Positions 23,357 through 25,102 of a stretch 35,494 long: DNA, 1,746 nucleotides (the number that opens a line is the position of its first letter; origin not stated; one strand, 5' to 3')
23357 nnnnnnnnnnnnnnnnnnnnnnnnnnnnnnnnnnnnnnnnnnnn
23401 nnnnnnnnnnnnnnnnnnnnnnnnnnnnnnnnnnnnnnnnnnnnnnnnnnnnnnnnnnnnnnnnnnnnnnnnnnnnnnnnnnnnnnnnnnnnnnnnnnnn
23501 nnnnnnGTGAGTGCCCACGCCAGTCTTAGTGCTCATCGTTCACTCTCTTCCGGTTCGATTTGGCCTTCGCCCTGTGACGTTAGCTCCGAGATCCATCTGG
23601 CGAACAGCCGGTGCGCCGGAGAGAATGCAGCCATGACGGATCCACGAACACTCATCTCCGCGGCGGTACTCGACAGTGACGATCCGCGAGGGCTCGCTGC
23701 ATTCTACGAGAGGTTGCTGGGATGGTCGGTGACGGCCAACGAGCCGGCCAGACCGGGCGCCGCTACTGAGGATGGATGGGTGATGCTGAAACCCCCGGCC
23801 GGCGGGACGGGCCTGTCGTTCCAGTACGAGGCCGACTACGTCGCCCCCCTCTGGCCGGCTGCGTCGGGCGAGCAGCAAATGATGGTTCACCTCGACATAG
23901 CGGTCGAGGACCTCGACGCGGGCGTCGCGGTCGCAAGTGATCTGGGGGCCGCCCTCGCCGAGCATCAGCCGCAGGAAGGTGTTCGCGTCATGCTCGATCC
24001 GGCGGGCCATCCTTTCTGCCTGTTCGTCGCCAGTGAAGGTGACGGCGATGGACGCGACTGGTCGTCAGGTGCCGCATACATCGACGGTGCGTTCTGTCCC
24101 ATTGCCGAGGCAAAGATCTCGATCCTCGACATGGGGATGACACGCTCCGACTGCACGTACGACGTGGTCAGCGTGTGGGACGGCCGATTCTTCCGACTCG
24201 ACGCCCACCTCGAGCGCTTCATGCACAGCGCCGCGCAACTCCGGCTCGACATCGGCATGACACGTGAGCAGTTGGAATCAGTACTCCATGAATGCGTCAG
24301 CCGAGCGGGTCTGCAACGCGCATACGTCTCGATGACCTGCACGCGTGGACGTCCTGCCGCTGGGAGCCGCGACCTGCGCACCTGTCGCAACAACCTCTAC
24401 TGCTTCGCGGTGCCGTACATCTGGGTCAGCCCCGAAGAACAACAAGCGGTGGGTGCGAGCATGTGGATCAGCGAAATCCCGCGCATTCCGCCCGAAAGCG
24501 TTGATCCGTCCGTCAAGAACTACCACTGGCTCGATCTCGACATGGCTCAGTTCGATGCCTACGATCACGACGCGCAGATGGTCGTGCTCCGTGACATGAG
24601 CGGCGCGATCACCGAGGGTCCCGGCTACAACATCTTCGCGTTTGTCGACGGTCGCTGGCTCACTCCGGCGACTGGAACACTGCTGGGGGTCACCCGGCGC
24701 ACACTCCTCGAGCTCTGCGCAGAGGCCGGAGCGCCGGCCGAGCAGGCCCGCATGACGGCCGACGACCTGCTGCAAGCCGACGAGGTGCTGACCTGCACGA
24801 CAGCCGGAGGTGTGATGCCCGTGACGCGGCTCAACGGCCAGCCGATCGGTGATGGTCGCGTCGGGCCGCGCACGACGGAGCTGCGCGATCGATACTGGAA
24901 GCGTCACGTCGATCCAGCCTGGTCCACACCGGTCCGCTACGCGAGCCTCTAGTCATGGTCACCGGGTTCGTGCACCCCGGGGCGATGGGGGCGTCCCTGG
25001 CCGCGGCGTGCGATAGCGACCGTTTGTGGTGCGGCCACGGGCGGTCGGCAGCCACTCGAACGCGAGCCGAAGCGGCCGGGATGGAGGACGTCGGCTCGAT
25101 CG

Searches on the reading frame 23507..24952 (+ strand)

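Call 58: search_protein_families(library=pfam, proteins=[window:23507-24952:+], max_evalue=0.00001)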
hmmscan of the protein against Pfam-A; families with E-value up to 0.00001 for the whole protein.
window:23507-24952:+ (481 aa): 2 families
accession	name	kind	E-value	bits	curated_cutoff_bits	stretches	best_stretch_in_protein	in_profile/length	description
PF01063.24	Aminotran_4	-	2.6e-43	148.9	28.5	1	218-441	3-222/223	Amino-transferase class IV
PF18029.7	Glyoxalase_6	-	7.3e-22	78.5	23.6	1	53-173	2-106/106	Glyoxalase-like domain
